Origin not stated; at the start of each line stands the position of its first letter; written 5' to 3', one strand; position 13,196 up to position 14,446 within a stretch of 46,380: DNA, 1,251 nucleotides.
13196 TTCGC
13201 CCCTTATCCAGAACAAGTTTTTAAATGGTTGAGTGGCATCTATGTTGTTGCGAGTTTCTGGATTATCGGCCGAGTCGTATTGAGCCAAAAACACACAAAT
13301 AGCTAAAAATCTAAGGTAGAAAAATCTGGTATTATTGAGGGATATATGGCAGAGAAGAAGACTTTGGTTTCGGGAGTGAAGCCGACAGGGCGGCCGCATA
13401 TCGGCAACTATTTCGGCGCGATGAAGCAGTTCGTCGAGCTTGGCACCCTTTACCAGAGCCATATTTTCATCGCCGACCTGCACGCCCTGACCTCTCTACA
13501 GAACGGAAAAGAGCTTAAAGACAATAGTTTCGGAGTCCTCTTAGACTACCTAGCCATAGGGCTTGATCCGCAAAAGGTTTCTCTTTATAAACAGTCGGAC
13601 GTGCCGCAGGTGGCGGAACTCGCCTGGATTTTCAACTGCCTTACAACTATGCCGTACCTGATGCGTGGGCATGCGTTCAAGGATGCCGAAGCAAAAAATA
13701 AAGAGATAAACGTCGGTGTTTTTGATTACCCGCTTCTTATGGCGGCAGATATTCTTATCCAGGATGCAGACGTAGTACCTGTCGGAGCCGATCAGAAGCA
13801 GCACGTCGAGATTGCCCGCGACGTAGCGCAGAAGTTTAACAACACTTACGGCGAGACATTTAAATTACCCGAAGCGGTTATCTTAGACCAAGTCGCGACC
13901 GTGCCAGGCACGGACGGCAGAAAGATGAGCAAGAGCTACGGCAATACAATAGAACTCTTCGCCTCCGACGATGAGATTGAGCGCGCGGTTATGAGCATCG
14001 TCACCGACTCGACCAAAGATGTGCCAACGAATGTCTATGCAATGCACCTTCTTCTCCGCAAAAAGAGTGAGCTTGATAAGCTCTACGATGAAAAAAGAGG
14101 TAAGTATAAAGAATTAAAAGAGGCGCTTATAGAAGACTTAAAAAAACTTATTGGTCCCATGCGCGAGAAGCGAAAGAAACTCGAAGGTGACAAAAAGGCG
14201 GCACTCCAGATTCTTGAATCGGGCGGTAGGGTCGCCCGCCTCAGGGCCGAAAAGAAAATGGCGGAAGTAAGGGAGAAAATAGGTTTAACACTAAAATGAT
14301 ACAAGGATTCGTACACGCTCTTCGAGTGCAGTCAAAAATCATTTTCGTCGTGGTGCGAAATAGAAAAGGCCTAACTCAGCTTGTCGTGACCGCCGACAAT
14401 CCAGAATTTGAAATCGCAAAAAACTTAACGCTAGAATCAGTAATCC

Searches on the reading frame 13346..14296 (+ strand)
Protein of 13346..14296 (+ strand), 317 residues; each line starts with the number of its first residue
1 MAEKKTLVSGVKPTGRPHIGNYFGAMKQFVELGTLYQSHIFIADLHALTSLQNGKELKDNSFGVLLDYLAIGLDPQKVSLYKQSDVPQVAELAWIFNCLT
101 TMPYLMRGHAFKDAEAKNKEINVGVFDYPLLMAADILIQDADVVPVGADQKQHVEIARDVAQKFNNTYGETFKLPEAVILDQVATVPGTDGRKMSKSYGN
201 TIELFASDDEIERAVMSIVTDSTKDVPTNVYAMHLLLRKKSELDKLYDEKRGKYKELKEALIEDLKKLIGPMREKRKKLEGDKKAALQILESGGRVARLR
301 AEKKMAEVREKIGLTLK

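Call 91: find_related_loci(query=window:13346-14296:+, collection=metagenome_contigs, flank=6000)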
Query window:13346-14296:+ (317 aa) in metagenome_contigs; peptide patterns used: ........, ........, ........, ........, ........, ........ (x = any residue, [..] = any of these).
600 stretches matched a pattern (row limit reached: there are more); 582 encode a relative of the query (tblastn E <= 1e-3); the best 80 are kept; 80 distinct loci.
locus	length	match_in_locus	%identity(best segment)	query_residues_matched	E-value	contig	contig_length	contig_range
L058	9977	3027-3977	73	1-317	2e-159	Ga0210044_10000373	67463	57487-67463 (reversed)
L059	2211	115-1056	72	1-314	2e-169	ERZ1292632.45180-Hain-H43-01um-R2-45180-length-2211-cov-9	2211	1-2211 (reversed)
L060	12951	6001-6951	68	1-316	1e-149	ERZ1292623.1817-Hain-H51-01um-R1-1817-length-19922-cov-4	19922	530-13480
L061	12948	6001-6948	70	1-316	2e-149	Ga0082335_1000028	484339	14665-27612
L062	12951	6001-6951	68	1-317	7e-148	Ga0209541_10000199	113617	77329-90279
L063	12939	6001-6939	65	4-316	5e-143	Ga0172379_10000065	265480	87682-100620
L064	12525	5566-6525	66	4-316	2e-141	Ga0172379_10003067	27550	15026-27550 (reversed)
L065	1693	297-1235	66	4-316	3e-153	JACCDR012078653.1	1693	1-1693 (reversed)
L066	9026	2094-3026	66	4-314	1e-140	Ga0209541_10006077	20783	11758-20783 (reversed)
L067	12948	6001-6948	65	4-316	9e-138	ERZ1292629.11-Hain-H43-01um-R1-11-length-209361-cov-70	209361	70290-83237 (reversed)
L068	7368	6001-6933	65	4-314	7e-138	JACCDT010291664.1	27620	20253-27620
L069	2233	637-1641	61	4-316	5e-146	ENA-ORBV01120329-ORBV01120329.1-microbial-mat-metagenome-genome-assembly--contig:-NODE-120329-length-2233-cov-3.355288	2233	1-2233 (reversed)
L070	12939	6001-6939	66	4-316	1e-136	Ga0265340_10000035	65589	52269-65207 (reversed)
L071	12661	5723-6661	64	4-316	2e-136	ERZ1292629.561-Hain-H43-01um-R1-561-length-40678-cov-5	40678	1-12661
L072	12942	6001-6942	64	4-317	6e-136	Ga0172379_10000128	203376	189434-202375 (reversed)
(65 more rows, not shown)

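Call 105: search_protein_families(library=pfam, proteins=[L058:2451-2900:+], max_evalue=0.001)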
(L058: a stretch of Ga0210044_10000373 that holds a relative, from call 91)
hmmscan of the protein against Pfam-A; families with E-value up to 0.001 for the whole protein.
L058:2451-2900:+ (150 aa): 0 families
